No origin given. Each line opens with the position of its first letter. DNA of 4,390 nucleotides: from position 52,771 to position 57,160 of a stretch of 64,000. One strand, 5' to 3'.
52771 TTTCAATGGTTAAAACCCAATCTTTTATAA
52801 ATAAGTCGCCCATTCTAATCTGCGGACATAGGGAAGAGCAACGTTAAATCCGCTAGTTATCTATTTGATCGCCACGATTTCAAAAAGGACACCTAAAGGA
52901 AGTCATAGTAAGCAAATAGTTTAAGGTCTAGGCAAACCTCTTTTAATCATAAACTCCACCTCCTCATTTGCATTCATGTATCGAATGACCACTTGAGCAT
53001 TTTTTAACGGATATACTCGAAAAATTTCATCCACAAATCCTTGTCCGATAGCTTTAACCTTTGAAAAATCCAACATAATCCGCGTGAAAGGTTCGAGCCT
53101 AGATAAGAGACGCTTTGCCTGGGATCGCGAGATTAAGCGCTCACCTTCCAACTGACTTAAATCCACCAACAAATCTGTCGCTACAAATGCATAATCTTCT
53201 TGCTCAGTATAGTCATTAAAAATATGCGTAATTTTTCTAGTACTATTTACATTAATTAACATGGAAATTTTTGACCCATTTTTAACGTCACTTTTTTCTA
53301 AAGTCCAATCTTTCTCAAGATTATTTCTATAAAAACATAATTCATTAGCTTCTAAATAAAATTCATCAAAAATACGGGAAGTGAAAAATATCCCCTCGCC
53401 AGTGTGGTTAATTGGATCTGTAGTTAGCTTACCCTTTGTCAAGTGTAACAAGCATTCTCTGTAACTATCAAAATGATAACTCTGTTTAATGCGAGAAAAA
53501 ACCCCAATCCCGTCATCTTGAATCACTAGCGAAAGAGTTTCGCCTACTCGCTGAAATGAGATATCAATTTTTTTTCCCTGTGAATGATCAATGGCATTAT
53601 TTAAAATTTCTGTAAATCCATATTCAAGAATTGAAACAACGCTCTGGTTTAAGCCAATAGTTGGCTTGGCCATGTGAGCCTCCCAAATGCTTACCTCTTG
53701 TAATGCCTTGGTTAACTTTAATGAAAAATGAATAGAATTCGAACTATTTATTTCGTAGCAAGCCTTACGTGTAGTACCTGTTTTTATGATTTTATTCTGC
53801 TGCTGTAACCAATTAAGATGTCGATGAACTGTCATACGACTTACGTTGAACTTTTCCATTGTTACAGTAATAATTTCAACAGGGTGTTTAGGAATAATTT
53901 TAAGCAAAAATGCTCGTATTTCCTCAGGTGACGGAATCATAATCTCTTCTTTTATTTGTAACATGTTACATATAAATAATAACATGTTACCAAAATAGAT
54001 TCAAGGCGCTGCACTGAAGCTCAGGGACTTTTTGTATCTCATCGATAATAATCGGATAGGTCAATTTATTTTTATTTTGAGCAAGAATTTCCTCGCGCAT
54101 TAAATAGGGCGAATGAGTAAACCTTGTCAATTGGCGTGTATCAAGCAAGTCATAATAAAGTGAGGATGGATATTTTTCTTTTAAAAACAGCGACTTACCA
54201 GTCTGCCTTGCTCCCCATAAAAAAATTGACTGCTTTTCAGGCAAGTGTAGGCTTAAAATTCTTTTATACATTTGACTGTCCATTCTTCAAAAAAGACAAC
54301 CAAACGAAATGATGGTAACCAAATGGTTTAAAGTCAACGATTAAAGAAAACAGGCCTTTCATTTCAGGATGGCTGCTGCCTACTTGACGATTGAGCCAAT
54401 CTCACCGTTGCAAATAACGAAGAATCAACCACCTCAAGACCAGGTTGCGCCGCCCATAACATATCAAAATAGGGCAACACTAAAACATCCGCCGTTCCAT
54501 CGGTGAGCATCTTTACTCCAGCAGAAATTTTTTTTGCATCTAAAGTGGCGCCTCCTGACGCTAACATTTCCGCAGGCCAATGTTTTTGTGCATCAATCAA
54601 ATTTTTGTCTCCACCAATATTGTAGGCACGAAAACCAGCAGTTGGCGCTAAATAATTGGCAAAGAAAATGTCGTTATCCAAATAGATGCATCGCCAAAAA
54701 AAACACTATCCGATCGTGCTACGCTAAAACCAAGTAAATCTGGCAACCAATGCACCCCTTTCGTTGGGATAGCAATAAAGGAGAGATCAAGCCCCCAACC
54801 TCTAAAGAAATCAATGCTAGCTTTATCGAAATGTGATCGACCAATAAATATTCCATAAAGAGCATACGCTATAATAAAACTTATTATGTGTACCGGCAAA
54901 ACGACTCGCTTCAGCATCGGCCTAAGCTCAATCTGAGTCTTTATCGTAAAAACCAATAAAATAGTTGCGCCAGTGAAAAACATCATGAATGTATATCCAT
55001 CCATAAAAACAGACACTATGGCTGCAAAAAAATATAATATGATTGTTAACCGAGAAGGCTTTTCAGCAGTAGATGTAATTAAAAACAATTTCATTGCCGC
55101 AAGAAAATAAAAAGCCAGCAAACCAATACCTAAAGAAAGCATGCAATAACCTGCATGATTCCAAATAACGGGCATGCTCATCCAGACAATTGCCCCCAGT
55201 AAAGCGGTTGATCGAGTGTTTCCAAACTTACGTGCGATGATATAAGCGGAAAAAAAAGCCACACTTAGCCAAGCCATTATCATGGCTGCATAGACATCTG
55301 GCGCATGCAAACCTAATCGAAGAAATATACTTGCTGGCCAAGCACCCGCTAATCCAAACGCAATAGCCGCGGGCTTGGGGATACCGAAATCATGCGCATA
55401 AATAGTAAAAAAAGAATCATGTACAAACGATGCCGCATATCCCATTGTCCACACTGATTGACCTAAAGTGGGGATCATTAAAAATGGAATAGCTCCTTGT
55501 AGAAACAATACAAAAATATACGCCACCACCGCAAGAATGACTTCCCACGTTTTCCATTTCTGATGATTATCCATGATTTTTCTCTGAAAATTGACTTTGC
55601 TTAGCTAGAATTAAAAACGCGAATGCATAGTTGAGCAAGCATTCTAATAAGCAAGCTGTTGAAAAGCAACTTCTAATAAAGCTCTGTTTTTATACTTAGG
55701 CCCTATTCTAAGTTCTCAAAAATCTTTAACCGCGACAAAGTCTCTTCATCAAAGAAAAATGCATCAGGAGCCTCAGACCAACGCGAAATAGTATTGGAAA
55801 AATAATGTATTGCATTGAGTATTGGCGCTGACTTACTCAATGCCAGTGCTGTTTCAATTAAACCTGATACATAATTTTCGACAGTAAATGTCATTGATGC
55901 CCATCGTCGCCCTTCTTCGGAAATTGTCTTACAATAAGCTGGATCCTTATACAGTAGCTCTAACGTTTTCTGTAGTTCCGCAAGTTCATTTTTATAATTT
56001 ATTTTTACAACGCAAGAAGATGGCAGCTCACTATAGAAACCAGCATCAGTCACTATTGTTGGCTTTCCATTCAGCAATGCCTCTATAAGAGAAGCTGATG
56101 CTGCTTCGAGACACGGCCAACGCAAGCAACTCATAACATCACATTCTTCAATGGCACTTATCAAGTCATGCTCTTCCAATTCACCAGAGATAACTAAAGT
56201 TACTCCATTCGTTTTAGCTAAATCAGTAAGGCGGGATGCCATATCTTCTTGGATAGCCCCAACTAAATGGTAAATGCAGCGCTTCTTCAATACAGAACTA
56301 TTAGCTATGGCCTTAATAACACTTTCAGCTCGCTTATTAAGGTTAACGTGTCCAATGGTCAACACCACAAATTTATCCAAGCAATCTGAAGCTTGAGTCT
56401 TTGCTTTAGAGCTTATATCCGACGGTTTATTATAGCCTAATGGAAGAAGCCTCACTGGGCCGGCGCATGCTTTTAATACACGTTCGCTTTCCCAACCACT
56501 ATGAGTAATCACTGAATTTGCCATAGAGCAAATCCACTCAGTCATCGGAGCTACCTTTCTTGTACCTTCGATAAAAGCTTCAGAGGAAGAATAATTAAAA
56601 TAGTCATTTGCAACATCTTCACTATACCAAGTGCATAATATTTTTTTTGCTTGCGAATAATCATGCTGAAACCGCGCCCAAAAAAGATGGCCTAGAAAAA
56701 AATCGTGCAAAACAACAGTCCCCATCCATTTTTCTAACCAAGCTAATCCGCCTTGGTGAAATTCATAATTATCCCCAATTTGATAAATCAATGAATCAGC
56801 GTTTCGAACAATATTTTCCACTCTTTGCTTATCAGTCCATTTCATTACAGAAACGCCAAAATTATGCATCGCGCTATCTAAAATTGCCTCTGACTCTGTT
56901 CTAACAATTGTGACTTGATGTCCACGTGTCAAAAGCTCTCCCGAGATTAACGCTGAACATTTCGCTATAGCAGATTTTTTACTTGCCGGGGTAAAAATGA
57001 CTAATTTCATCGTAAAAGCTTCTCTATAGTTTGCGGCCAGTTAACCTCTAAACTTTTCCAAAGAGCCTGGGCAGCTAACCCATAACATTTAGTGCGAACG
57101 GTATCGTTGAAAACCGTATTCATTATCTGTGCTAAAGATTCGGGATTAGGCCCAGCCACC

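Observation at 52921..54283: Single-polypeptide partner-switch-like module (HTH + RsbW-like GHKL kinase + STAS-like) coupled to a truncated P-loop ATPase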

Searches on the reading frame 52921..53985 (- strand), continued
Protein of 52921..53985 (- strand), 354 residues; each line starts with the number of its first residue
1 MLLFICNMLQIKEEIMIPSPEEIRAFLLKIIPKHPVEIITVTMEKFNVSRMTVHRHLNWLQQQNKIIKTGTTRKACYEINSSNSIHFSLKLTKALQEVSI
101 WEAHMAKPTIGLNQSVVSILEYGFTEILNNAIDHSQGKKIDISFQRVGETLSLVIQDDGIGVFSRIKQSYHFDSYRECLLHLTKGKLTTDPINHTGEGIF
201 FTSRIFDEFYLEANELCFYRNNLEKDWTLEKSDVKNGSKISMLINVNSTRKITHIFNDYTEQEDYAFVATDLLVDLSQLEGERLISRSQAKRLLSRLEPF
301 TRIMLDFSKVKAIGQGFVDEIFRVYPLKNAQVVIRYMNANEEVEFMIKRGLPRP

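Call 74: search_protein_families(library=pfam, proteins=[P0230, P0258, P0273, P0284, P0308, P0319, P0341, P0290, P0312, P0328], max_evalue=0.001)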
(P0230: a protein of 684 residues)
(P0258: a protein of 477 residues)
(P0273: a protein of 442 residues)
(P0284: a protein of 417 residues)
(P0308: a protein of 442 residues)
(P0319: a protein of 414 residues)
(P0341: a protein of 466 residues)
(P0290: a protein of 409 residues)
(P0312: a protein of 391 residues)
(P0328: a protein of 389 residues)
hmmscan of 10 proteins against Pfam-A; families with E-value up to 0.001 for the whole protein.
P0230 (684 aa): 3 families
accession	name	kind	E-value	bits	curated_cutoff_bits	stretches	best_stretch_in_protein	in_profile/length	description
PF14213.11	DUF4325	-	1.4e-12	47.5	23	1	603-655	1-61/64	STAS-like domain of unknown function (DUF4325)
PF05593.20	RHS_repeat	-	1.2e-05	26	22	0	163-198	2-36/38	RHS Repeat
PF13581.12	HATPase_c_2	-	0.0002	21.8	27.4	1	433-522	34-114/127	Histidine kinase-like ATPase domain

P0258 (477 aa): 8 families
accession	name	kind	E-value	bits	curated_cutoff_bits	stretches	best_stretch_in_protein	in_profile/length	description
PF14213.11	DUF4325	-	1.4e-16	60.4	23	1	276-331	1-64/64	STAS-like domain of unknown function (DUF4325)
PF13581.12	HATPase_c_2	-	3.1e-06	27.6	27.4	1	95-199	22-117/127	Histidine kinase-like ATPase domain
PF13412.12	HTH_24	-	7e-06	26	21.9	1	12-52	8-48/48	Winged helix-turn-helix DNA-binding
PF02518.31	HATPase_c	-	2.2e-05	25.3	26.4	1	109-150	10-52/111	Histidine kinase-, DNA gyrase B-, and HSP90-like ATPase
PF13545.12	HTH_Crp_2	-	0.00031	21.1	27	0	28-56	29-57/70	Crp-like helix-turn-helix domain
PF01022.26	HTH_5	-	0.00033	20.9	22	1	7-52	2-46/47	Bacterial regulatory protein, arsR family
PF08279.18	HTH_11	-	0.00053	20.3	25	0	11-57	4-50/55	HTH domain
PF22168.2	DIP2311-like_C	-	0.00095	19.9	27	0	30-64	28-62/63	Transcriptional regulator DIP2311-like, C-terminal domain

P0273 (442 aa): 4 families
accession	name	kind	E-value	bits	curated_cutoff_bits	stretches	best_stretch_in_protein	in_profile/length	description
PF14213.11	DUF4325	-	1.2e-12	47.8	23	1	275-327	1-61/64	STAS-like domain of unknown function (DUF4325)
PF13581.12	HATPase_c_2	-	1.1e-08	35.6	27.4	1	102-198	27-114/127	Histidine kinase-like ATPase domain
PF02518.31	HATPase_c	-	6.3e-07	30.2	26.4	1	106-229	5-105/111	Histidine kinase-, DNA gyrase B-, and HSP90-like ATPase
PF12802.13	MarR_2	-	0.00011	22.8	27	1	26-56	22-52/61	MarR family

P0284 (417 aa): 3 families
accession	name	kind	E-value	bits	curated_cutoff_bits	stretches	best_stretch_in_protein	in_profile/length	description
PF14213.11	DUF4325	-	1.6e-14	53.8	23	1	282-336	1-63/64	STAS-like domain of unknown function (DUF4325)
PF13581.12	HATPase_c_2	-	7.8e-07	29.6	27.4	1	99-201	21-114/127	Histidine kinase-like ATPase domain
PF02518.31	HATPase_c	-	3e-05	24.9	26.4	1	114-168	10-56/111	Histidine kinase-, DNA gyrase B-, and HSP90-like ATPase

P0308 (442 aa): 3 families
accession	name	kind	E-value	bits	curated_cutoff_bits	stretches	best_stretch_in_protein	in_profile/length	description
PF14213.11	DUF4325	-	2.4e-13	50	23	1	280-333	2-63/64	STAS-like domain of unknown function (DUF4325)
PF13581.12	HATPase_c_2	-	1.8e-08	34.9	27.4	1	111-199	35-114/127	Histidine kinase-like ATPase domain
PF02518.31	HATPase_c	-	3.4e-08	34.3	26.4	1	110-233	8-107/111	Histidine kinase-, DNA gyrase B-, and HSP90-like ATPase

P0319 (414 aa): 6 families
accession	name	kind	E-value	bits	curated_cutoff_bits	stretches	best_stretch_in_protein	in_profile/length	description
PF14213.11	DUF4325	-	1.4e-12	47.6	23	1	279-333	1-63/64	STAS-like domain of unknown function (DUF4325)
PF12802.13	MarR_2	-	6e-06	26.8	27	1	15-63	8-60/61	MarR family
PF13581.12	HATPase_c_2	-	8.2e-06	26.3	27.4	1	103-200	26-114/127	Histidine kinase-like ATPase domain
PF02518.31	HATPase_c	-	8.9e-06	26.6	26.4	1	113-237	10-109/111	Histidine kinase-, DNA gyrase B-, and HSP90-like ATPase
PF13518.12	HTH_28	-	8.4e-05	23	25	1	14-65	2-50/52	Helix-turn-helix domain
PF13384.12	HTH_23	-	0.00047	20.3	24.6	1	13-54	6-45/50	Homeodomain-like domain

P0341 (466 aa): 3 families
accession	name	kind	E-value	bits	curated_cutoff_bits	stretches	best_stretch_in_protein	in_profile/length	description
PF14213.11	DUF4325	-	2.7e-13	49.8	23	1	286-341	1-64/64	STAS-like domain of unknown function (DUF4325)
PF13581.12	HATPase_c_2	-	0.00046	20.6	27.4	1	81-198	25-116/127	Histidine kinase-like ATPase domain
PF12802.13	MarR_2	-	0.00053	20.5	27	0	20-54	17-52/61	MarR family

P0290 (409 aa): 5 families
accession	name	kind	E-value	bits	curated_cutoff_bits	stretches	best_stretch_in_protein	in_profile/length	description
PF14213.11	DUF4325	-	1.5e-17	63.5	23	1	341-395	1-63/64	STAS-like domain of unknown function (DUF4325)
PF13581.12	HATPase_c_2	-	1.6e-07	31.8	27.4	1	160-262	22-115/127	Histidine kinase-like ATPase domain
PF12802.13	MarR_2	-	3.7e-05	24.2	27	1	80-118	13-52/61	MarR family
PF12840.13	HTH_20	-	0.00013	22.3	27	1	83-117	19-49/51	Helix-turn-helix domain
PF13545.12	HTH_Crp_2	-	0.00025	21.4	27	1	96-133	32-68/70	Crp-like helix-turn-helix domain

P0312 (391 aa): 3 families
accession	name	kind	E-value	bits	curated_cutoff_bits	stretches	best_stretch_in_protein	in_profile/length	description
PF14213.11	DUF4325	-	2.1e-13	50.2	23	1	261-315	1-63/64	STAS-like domain of unknown function (DUF4325)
PF13581.12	HATPase_c_2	-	7.4e-08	32.9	27.4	1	82-182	23-114/127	Histidine kinase-like ATPase domain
PF02518.31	HATPase_c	-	9.7e-06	26.4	26.4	1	91-217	6-109/111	Histidine kinase-, DNA gyrase B-, and HSP90-like ATPase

P0328 (389 aa): 5 families
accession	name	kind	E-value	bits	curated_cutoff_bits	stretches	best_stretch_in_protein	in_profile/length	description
PF14213.11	DUF4325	-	1.2e-13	50.9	23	1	288-334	1-55/64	STAS-like domain of unknown function (DUF4325)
PF13581.12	HATPase_c_2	-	0.00013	22.4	27.4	1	98-199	22-114/127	Histidine kinase-like ATPase domain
PF22168.2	DIP2311-like_C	-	0.0003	21.5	27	0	32-68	26-62/63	Transcriptional regulator DIP2311-like, C-terminal domain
PF02518.31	HATPase_c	-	0.00078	20.3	26.4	0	109-169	7-59/111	Histidine kinase-, DNA gyrase B-, and HSP90-like ATPase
PF13545.12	HTH_Crp_2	-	0.00082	19.7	27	0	35-59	32-56/70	Crp-like helix-turn-helix domain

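Call 83: search_protein_families(library=phrogs, proteins=[window:52921-53940:-, L134:6001-6993:+, L129:6161-6631:+, L095:6001-7002:+], max_evalue=0.001)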
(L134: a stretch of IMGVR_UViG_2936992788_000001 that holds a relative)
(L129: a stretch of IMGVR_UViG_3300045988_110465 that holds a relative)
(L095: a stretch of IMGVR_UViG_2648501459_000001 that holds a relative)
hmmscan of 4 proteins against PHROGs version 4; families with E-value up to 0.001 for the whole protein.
window:52921-53940:- (339 aa): 2 families
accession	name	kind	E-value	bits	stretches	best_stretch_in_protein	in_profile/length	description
phrog_3364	-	unknown function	7.8e-07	29.7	1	51-184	91-238/304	-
phrog_857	-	unknown function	0.00022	21.6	1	109-147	359-398/468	-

L134:6001-6993:+ (331 aa): 1 family
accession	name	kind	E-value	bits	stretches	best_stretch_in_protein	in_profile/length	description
phrog_3364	-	unknown function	7.7e-10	39.6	1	24-231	76-288/304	-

L129:6161-6631:+ (156 aa): 1 family
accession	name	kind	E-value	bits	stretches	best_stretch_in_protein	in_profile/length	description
phrog_36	-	transcription regulation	8.5e-11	42.9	1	7-135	55-169/220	transcriptional regulator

L095:6001-7002:+ (334 aa): 2 families
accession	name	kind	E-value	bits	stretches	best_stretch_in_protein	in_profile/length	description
phrog_3364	-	unknown function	6.4e-10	39.9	1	92-184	141-243/304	-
phrog_270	-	DNA, RNA and nucleotide metabolism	0.00038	20.9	0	19-60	70-116/383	replication initiation protein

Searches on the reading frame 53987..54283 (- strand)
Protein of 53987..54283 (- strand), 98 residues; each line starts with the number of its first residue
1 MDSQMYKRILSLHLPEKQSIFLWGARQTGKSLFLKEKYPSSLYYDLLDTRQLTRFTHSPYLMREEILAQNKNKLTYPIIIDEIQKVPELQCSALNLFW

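Call 3: search_protein_families(library=pfam, proteins=[window:53987-54283:-], max_evalue=1)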
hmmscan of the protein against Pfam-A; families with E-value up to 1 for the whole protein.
window:53987-54283:- (98 aa): 6 families
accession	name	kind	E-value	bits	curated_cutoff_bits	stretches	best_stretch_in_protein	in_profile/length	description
PF13173.12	AAA_14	-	7.7e-10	39.3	27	1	18-90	3-78/129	AAA domain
PF13401.12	AAA_22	-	0.012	16.3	27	0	42-90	50-100/130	AAA domain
PF12775.13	AAA_7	-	0.079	12.9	25.8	1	1-42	17-57/181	P-loop containing dynein motor region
PF13481.12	AAA_25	-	0.12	12.4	27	1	9-34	25-50/195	AAA domain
PF00519.23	PPV_E1_C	-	0.14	11.7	26.5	1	13-34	115-136/289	Papillomavirus helicase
PF13479.12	AAA_24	-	0.17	12.2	27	1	17-85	2-75/195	AAA domain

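Call 4: search_protein_families(library=ncbifam, proteins=[window:53987-54283:-], max_evalue=1)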
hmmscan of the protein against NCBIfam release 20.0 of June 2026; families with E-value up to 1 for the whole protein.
window:53987-54283:- (98 aa): 1 family
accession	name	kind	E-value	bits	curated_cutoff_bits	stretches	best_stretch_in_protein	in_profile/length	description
NF002128.0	PRK00964.1-6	equivalog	0.23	10.6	568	1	34-74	321-361/390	tetrahydromethanopterin S-methyltransferase subunit A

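Call 5: search_protein_families(library=padloc, proteins=[window:53987-54283:-], max_evalue=1)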
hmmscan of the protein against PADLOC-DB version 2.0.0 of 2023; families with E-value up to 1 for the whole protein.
window:53987-54283:- (98 aa): 7 families
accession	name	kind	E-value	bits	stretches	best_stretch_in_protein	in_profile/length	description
PDLC04790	PDC-S01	-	4.3e-07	27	1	10-89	20-93/422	-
PDLC04789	PDC-S01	-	1.4e-06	25.6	1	5-90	5-89/375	-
PDLC04786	PDC-S01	-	1.7e-05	21.8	1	15-90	18-103/439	-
PDLC04792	PDC-S01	-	0.00037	17.2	1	13-90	14-102/452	-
PDLC04788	PDC-S01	-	0.00064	16.7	1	16-89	18-99/448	-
PDLC04791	PDC-S01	-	0.0016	15.2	1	15-88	17-94/395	-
PDLC04787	PDC-S01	-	0.0021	15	1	13-88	23-106/412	-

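Call 26: find_homologous_proteins(query=window:53987-54283:-)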
Query window:53987-54283:- (98 aa): 94 proteins with E <= 0.001 among 95 candidates.
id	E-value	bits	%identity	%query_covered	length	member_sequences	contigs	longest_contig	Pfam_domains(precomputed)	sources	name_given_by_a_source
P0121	3.9e-56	205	100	96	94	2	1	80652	PF13173.13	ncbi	-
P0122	1.8e-41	158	89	87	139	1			PF13173.13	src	-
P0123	5.2e-31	124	80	78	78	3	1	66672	-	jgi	jgi:hypothetical protein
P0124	1.1e-28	117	65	87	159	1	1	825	PF13173.13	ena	-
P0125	4.9e-27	112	61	91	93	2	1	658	PF13173.13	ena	-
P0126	8.5e-27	111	64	87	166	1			PF13173.13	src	-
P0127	1.4e-26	110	65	84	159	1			PF13173.13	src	-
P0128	6.1e-26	108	65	87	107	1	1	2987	PF13173.13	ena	-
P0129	8.5e-26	108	61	87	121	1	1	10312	PF13173.13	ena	-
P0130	1.2e-25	107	60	87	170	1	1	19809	PF13173.13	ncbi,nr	ncbi:MAG: AAA family ATPase [Proteobacteria bacterium]|nr:AAA family ATPase [Pseudomonadota bacteriu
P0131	3.4e-25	106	58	88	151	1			PF13173.13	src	-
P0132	4.2e-25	106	61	87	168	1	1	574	PF13173.13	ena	-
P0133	8.6e-25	105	60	87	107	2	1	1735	PF13173.13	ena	-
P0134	1.7e-24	104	64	87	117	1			PF13173.13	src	-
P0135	5.5e-24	102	60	87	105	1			PF13173.13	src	-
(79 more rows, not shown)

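Call 27: find_encoding_contigs(protein=P0123, flank=8000, max_places=3)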
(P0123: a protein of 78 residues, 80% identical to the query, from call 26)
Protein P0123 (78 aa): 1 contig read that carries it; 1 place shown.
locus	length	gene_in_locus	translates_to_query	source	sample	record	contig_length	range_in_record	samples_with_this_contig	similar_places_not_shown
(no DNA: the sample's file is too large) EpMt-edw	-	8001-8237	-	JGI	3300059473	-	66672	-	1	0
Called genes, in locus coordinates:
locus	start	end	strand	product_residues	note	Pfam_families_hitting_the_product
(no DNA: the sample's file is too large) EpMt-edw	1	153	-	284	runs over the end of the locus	PF17827:PrmC_N, PF02384:N6_Mtase (weak), PF05175:MTS, PF06325:PrmA, PF01170:UPF0020 (weak), PF13847:Methyltransf_31, PF08241:Methyltransf_11 (weak), PF13649:Methyltransf_25, +3 more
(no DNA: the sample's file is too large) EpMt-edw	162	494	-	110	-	PF02452:PemK_toxin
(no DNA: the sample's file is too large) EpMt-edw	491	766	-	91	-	PF04014:MazE_antitoxin (weak)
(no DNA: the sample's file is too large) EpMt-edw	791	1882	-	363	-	PF03462:PCRF, PF00472:RF-1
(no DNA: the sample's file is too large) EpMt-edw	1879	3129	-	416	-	PF05201:GlutR_N, PF01488:Shikimate_DH, PF00745:GlutR_dimer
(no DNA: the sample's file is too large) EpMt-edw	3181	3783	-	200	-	PF03550:LolB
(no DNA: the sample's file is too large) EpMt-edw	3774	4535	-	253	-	PF00459:Inositol_P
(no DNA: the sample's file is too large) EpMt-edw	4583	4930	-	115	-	-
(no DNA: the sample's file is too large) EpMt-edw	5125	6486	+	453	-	PF13173:AAA_14, PF13635:DUF4143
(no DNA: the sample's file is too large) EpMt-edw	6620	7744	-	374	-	PF13173:AAA_14, PF13401:AAA_22 (faint), PF13635:DUF4143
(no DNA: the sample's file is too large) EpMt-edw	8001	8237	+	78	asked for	-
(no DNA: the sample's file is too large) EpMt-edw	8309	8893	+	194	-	PF13635:DUF4143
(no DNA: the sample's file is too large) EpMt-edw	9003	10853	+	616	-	PF00005:ABC_tran, PF02463:SMC_N (faint), PF03193:RsgA_GTPase (faint), PF12848:ABC_tran_Xtn, PF00005:ABC_tran, PF13304:AAA_21 (weak)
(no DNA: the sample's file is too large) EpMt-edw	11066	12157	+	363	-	PF13793:Pribosyltran_N, PF00156:Pribosyltran, PF14572:Pribosyl_synth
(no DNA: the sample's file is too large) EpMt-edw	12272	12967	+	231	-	PF01386:Ribosomal_L25p, PF14693:Ribosomal_TL5_C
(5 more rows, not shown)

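Call 28: find_encoding_contigs(protein=P0121, flank=8000, max_places=3)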
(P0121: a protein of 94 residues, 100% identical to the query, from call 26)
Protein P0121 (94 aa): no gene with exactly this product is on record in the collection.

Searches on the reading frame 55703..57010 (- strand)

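Call 20: search_protein_families(library=pfam, proteins=[window:55703-57010:-], max_evalue=0.001)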
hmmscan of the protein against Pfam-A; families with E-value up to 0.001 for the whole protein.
window:55703-57010:- (435 aa): 2 families
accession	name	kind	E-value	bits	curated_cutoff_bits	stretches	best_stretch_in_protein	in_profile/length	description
PF00534.26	Glycos_transf_1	-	1e-12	48.3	26.4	1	212-370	14-172/172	Glycosyl transferases group 1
PF13692.12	Glyco_trans_1_4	-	6.4e-06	26.9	27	1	214-329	2-114/142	Glycosyl transferases group 1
